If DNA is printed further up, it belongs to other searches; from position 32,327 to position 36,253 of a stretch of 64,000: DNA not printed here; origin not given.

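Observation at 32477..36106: Single-polypeptide cytoplasmic 'hybrid two-component system' sensing through a LacI-type sugar-binding domain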

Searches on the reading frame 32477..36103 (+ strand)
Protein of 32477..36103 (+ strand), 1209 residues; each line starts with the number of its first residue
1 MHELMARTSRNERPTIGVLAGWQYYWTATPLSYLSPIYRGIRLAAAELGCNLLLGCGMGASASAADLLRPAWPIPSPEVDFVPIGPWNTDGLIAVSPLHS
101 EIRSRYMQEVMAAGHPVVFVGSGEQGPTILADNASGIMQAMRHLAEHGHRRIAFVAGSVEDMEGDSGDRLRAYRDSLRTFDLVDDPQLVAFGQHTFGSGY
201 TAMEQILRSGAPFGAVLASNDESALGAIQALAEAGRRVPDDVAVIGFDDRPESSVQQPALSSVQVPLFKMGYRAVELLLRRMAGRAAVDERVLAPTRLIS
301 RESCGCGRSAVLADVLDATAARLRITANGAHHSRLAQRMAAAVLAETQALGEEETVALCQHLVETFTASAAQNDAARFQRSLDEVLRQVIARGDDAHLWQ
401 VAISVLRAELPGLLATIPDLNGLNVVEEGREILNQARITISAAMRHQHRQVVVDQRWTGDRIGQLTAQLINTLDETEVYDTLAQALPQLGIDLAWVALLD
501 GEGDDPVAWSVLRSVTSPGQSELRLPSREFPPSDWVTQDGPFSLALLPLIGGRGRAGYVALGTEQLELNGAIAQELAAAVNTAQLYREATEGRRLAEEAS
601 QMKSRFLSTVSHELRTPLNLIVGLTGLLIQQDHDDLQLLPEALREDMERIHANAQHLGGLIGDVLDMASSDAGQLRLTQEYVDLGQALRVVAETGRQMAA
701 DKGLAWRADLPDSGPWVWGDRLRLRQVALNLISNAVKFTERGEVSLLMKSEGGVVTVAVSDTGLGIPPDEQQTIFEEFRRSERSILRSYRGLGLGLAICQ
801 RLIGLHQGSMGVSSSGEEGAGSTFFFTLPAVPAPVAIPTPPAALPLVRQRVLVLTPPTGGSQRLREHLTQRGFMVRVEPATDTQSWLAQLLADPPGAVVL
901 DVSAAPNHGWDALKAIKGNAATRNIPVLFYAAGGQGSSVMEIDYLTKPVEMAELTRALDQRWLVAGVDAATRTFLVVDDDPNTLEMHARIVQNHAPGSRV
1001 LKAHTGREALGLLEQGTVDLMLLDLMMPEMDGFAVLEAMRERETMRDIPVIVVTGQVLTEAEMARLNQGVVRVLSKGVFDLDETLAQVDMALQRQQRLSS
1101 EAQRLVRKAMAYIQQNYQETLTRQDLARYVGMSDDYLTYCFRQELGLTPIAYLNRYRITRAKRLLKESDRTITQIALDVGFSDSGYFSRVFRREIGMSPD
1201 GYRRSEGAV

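Call 3: search_protein_families(library=pfam, proteins=[window:32477-36103:+], max_evalue=1)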
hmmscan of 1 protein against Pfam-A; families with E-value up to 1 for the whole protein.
window:32477-36103:+ (1209 aa): 12 families
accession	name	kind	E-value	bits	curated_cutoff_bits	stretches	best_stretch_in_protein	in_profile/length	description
PF13377.12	Peripla_BP_3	-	1.9e-36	126.1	26.5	1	142-304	2-167/167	Periplasmic binding protein-like domain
PF12833.13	HTH_18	-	4.8e-27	94.5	33.6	1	1126-1204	1-79/80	Helix-turn-helix domain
PF00072.30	Response_reg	-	3.1e-26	92.2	30.2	2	975-1083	2-105/111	Response regulator receiver domain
PF02518.31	HATPase_c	-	1.5e-24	87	26.4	1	719-830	1-109/111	Histidine kinase-, DNA gyrase B-, and HSP90-like ATPase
PF00165.29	HTH_AraC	-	3.5e-17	62.5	26.6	2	1168-1203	7-41/42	Bacterial regulatory helix-turn-helix proteins, AraC family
PF00512.31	HisKA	-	1.8e-15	57.2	26.9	1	602-673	1-66/66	His Kinase A (phospho-acceptor) domain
PF00532.27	Peripla_BP_1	-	5.3e-15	56.1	22.2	1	89-300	58-279/281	Periplasmic binding proteins and sugar binding domain of LacI family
PF13407.12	Peripla_BP_4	-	6.5e-12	46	35.1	1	92-253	58-222/258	Periplasmic binding protein domain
PF13185.12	GAF_2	-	0.012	16.2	28.6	1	473-515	2-43/136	GAF domain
PF13581.12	HATPase_c_2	-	0.032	14.7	27.4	1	731-802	39-108/127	Histidine kinase-like ATPase domain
PF20274.4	cREC_REC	-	0.12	13.5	27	1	996-1065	12-84/88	Cyclic-phosphate processing Receiver domain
PF00325.26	Crp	-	0.12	12.6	21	1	1120-1132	2-14/32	Bacterial regulatory proteins, crp family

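Call 4: search_protein_families(library=ncbifam, proteins=[window:32477-36103:+], max_evalue=0.1)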
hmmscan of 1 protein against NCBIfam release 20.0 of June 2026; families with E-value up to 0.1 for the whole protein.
window:32477-36103:+ (1209 aa): 205 families (the best 25 are shown)
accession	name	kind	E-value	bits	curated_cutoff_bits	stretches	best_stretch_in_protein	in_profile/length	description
TIGR02956.1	TMAO_torS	equivalog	1.7e-66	225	676.5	2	590-958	451-816/967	TMAO reductase system sensor histidine kinase/response regulator TorS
NF008318.0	PRK11107.1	equivalog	3.5e-65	220.6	890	1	593-1114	283-803/920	two-component sensor histidine kinase BarA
NF008302.0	PRK11091.1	equivalog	5.1e-59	200.2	838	2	595-830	275-505/779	aerobic respiration two-component sensor histidine kinase ArcB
NF038297.2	hybrid_HK_HrmK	equivalog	2.8e-58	198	725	2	597-954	229-600/607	hybrid histidine kinase/response regulator HrmK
NF011874.0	PRK15347.1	equivalog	1.8e-53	181.8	852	2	588-830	383-614/921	two component system sensor kinase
NF008099.0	PRK10841.1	equivalog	1.2e-52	178.8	920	1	595-1089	462-936/949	two-component system sensor histidine kinase RcsC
NF041947.1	LuxQ_Vibrio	equivalog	1.1e-50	172.4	1200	2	587-829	456-695/843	quorum-sensing autoinducer 2 sensor kinase/phosphatase LuxQ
NF041880.1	EPS_EpsF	equivalog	1.5e-49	168.8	900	2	586-829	260-492/492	response regulator EpsF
NF040691.1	MtrAB_MtrB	equivalog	4.6e-47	161.2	450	1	596-832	264-494/507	MtrAB system histidine kinase MtrB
NF046044.1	PnpS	equivalog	4.4e-46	157.7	400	1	583-829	154-390/390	two-component system histidine kinase PnpS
NF045901.1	HisKinLetSLeg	equivalog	4.6e-46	157.3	1650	2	594-825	284-513/906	two-component system sensor histidine kinase LetS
NF041832.1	near_NosP_CTERM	subfamily_domain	6.7e-46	157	400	2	597-958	1-366/370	NahK/ErcS family hybrid sensor histidine kinase/response regulator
NF006800.0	PRK09303.1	equivalog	1.2e-43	149.5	342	1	592-831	141-378/383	histidine kinase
NF047465.1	hybrid_HK_LvrA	exception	6e-42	143.6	1200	1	593-836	192-427/819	hybrid histidine kinase/response regulator LvrA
TIGR02966.1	phoR_proteo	equivalog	8.3e-41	140.1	334.2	1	598-827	109-332/333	phosphate regulon sensor histidine kinase PhoR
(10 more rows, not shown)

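Call 10: find_homologous_proteins(query=window:32477-36103:+, max_evalue=1e-30)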
Query window:32477-36103:+ (1209 aa): 1256 proteins with E <= 1e-30 among 8000 candidates; the best 120 are listed.
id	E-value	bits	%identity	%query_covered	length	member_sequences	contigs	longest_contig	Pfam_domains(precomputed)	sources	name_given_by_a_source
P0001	0.0e+0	2669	100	100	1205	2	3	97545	PF12833.14,PF13377.13,PF00532.28,PF13407.13,PF02518.32,PF00512.32,PF00165.30,PF00072.31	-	-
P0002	0.0e+0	2297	86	99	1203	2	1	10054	PF12833.14,PF13377.13,PF00532.28,PF13407.13,PF02518.32,PF00512.32,PF00165.30,PF00072.31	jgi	jgi:signal transduction histidine kinase/DNA-binding LacI/PurR family transcriptional regulator/AraC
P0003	0.0e+0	2289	86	100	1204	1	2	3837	PF12833.14,PF13377.13,PF00532.28,PF13407.13,PF13581.13,PF02518.32,PF00512.32,PF00165.30,PF00072.31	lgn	-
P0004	0.0e+0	2266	84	99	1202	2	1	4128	PF12833.14,PF13377.13,PF00532.28,PF13407.13,PF02518.32,PF00512.32,PF00165.30,PF00072.31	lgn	-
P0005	0.0e+0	2266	85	99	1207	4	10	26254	PF12833.14,PF13377.13,PF00532.28,PF13407.13,PF02518.32,PF00512.32,PF00165.30,PF00072.31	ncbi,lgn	ncbi:MAG: substrate-binding domain-containing protein [Anaerolineae bacterium]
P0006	0.0e+0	2246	84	100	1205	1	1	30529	PF12833.14,PF13377.13,PF00532.28,PF13407.13,PF02518.32,PF00512.32,PF00165.30,PF00072.31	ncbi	-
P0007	0.0e+0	2241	84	99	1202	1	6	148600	PF12833.14,PF13377.13,PF00532.28,PF13407.13,PF02518.32,PF00512.32,PF00165.30,PF00072.31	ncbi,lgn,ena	-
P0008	0.0e+0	2136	80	100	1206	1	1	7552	PF12833.14,PF13377.13,PF00532.28,PF13407.13,PF02518.32,PF00512.32,PF00165.30,PF00072.31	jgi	jgi:signal transduction histidine kinase/DNA-binding LacI/PurR family transcriptional regulator/AraC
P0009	0.0e+0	2075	78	99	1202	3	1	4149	PF12833.14,PF13377.13,PF00532.28,PF13407.13,PF02518.32,PF00512.32,PF00165.30,PF00072.31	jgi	jgi:signal transduction histidine kinase/DNA-binding LacI/PurR family transcriptional regulator/AraC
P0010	0.0e+0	2052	77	99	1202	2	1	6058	PF12833.14,PF13377.13,PF00532.28,PF13407.13,PF02518.32,PF00512.32,PF00165.30,PF00072.31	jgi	jgi:signal transduction histidine kinase/DNA-binding LacI/PurR family transcriptional regulator/AraC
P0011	0.0e+0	2039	77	99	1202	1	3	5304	PF12833.14,PF13377.13,PF00532.28,PF13407.13,PF02518.32,PF00512.32,PF00165.30,PF00072.31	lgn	-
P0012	0.0e+0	2034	77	99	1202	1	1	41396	PF12833.14,PF13377.13,PF00532.28,PF13407.13,PF02518.32,PF00512.32,PF00165.30,PF00072.31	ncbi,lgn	-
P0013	0.0e+0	1995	75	99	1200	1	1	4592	PF12833.14,PF13377.13,PF00532.28,PF13407.13,PF02518.32,PF00512.32,PF00165.30,PF00072.31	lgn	-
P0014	0.0e+0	1976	74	99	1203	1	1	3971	PF12833.14,PF13377.13,PF00532.28,PF13407.13,PF02518.32,PF00512.32,PF00165.30,PF00072.31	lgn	-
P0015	0.0e+0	1945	74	99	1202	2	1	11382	PF12833.14,PF13377.13,PF00532.28,PF13407.13,PF02518.32,PF00512.32,PF00165.30,PF00072.31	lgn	-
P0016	0.0e+0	1912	73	99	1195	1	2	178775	PF12833.14,PF13377.13,PF00532.28,PF13407.13,PF02518.32,PF00512.32,PF00165.30,PF00072.31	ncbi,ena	-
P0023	0.0e+0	1791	69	100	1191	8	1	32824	PF12833.14,PF13377.13,PF00532.28,PF13407.13,PF02518.32,PF00512.32,PF00165.30,PF00072.31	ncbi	ncbi:MAG: substrate-binding domain-containing protein [Caldilineales bacterium]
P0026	0.0e+0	1646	63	99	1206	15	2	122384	PF12833.14,PF13377.13,PF00532.28,PF13407.13,PF02518.32,PF00512.32,PF00165.30,PF00072.31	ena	-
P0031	0.0e+0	1636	63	98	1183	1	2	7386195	PF12833.14,PF13377.13,PF00532.28,PF13407.13,PF02518.32,PF00512.32,PF00165.30,PF00072.31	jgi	jgi:signal transduction histidine kinase/DNA-binding LacI/PurR family transcriptional regulator/AraC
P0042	0.0e+0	1607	62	99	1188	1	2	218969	PF12833.14,PF13377.13,PF00532.28,PF13407.13,PF02518.32,PF00512.32,PF00165.30,PF00072.31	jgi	-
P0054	0.0e+0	1593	61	99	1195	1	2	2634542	PF12833.14,PF13377.13,PF00532.28,PF13407.13,PF02518.32,PF00512.32,PF00165.30,PF00072.31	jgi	jgi:signal transduction histidine kinase/DNA-binding LacI/PurR family transcriptional regulator/AraC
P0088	0.0e+0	1559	60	99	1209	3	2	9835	PF12833.14,PF13377.13,PF00532.28,PF13407.13,PF02518.32,PF00512.32,PF00165.30,PF00072.31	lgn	-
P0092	0.0e+0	1555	62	96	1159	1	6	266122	PF12833.14,PF13377.13,PF00532.28,PF13407.13,PF02518.32,PF00512.32,PF00165.30,PF00072.31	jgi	jgi:signal transduction histidine kinase/AraC-like DNA-binding protein/ABC-type sugar transport syst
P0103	0.0e+0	1535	61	99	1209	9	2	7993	PF12833.14,PF13377.13,PF00532.28,PF13407.13,PF02518.32,PF00512.32,PF00165.30,PF00072.31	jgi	-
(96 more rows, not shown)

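Call 21: find_encoding_contigs(protein=P0001, flank=10000, max_places=3)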
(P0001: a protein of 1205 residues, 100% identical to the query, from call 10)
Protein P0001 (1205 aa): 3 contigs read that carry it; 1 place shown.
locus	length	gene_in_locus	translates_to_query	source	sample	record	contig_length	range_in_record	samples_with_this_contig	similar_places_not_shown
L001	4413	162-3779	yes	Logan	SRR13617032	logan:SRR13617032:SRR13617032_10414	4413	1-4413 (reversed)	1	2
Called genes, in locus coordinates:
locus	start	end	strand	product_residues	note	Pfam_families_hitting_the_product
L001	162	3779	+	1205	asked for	PF00532:Peripla_BP_1, PF13407:Peripla_BP_4, PF13377:Peripla_BP_3, PF00512:HisKA, PF02518:HATPase_c, PF00072:Response_reg, PF12833:HTH_18, PF00165:HTH_AraC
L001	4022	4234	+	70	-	PF00356:LacI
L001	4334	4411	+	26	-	?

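Call 26: find_encoding_contigs(protein=P0007, flank=10000, max_places=2)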
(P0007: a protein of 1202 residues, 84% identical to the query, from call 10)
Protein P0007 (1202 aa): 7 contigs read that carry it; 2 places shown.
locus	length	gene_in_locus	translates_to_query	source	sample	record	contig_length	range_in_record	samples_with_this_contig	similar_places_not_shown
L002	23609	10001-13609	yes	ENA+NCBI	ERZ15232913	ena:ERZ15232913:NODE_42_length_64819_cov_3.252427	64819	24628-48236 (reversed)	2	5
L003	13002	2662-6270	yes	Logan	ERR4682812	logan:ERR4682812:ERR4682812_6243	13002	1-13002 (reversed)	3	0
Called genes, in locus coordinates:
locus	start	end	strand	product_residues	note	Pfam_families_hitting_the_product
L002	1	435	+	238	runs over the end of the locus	PF04131:NanE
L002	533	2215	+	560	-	PF13552:DUF4127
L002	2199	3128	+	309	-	PF00480:ROK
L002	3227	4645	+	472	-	-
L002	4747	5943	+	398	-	PF22039:HUTI_composite_bact (weak), PF01979:Amidohydro_1, PF07969:Amidohydro_3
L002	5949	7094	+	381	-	PF01380:SIS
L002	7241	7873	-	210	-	PF05685:Uma2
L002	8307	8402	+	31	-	-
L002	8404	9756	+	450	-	PF01144:CoA_trans, PF16957:Mal_decarbox_Al (faint), PF01144:CoA_trans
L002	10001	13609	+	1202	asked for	PF00532:Peripla_BP_1, PF13407:Peripla_BP_4, PF13377:Peripla_BP_3, PF00512:HisKA, PF02518:HATPase_c, PF00072:Response_reg, PF12833:HTH_18, PF00165:HTH_AraC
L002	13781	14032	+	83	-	PF00356:LacI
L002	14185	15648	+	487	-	PF01547:SBP_bac_1, PF13416:SBP_bac_8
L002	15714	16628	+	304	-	PF00528:BPD_transp_1 (weak)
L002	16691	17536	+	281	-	PF00528:BPD_transp_1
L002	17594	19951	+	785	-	PF00933:Glyco_hydro_3, PF01915:Glyco_hydro_3_C, PF14310:Fn3-like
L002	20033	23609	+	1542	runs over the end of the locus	PF03425:CBM_11, PF03160:Calx-beta, PF03935:SKN1_KRE6_Sbg1 (weak), PF00722:Glyco_hydro_16, PF26113:GH16_XgeA, PF03935:SKN1_KRE6_Sbg1, PF03425:CBM_11, PF24517:CBM96 (weak), +1 more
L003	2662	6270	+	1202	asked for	PF00532:Peripla_BP_1, PF13407:Peripla_BP_4, PF13377:Peripla_BP_3, PF00512:HisKA, PF02518:HATPase_c, PF00072:Response_reg, PF12833:HTH_18, PF00165:HTH_AraC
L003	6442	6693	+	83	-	PF00356:LacI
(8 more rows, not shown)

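Call 27: find_encoding_contigs(protein=P0016, flank=10000, max_places=2)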
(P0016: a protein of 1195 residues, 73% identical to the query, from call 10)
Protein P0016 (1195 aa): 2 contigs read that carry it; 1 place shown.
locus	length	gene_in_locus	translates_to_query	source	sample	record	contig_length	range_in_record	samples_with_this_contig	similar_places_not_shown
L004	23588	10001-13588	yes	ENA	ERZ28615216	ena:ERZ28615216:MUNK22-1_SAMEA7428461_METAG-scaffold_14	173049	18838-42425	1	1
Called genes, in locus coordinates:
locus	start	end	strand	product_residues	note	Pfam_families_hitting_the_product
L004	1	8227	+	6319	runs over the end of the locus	-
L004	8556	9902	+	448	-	PF01144:CoA_trans, PF16957:Mal_decarbox_Al (faint), PF01144:CoA_trans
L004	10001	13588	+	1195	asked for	PF00532:Peripla_BP_1, PF13407:Peripla_BP_4, PF13377:Peripla_BP_3, PF00512:HisKA, PF02518:HATPase_c, PF00072:Response_reg, PF12833:HTH_18, PF00165:HTH_AraC, +1 more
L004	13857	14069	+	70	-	PF00356:LacI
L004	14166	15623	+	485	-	PF01547:SBP_bac_1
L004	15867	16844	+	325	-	PF00528:BPD_transp_1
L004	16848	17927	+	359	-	PF00528:BPD_transp_1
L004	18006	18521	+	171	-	PF06897:DUF1269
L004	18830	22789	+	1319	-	PF03425:CBM_11 (weak), PF03160:Calx-beta, PF03935:SKN1_KRE6_Sbg1 (weak), PF00722:Glyco_hydro_16, PF26113:GH16_XgeA, PF03935:SKN1_KRE6_Sbg1, PF03425:CBM_11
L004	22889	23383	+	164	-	PF17189:Glyco_hydro_30C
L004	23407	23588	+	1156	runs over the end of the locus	-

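Call 28: find_encoding_contigs(protein=P0031, flank=8000, max_places=2)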
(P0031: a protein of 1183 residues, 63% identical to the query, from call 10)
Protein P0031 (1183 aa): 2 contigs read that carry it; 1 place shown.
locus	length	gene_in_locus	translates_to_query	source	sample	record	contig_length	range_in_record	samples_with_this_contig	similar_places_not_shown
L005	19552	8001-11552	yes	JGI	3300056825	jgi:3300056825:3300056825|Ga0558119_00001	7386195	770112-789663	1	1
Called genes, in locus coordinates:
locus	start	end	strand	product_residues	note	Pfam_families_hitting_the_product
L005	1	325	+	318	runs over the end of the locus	PF05708:Peptidase_C92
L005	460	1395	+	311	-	PF00332:Glyco_hydro_17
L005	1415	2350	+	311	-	PF00332:Glyco_hydro_17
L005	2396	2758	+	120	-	PF14079:DUF4260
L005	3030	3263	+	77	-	-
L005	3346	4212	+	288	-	PF01909:NTP_transf_2 (faint), PF18765:Polbeta (faint), PF13427:AadA_C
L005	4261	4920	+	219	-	-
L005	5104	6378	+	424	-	PF22039:HUTI_composite_bact (weak), PF07969:Amidohydro_3, PF01979:Amidohydro_1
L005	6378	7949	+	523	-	PF00221:Lyase_aromatic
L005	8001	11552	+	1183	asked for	PF00532:Peripla_BP_1, PF13407:Peripla_BP_4, PF13377:Peripla_BP_3, PF00512:HisKA, PF02518:HATPase_c, PF00072:Response_reg, PF12833:HTH_18, PF00165:HTH_AraC, +1 more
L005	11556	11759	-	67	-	-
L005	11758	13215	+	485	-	PF01547:SBP_bac_1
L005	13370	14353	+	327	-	PF00528:BPD_transp_1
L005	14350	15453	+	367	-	PF00528:BPD_transp_1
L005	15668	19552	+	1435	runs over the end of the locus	PF03160:Calx-beta, PF03425:CBM_11, PF03160:Calx-beta, PF03425:CBM_11 (weak), PF03935:SKN1_KRE6_Sbg1 (weak), PF00722:Glyco_hydro_16, PF26113:GH16_XgeA, PF03425:CBM_11, +2 more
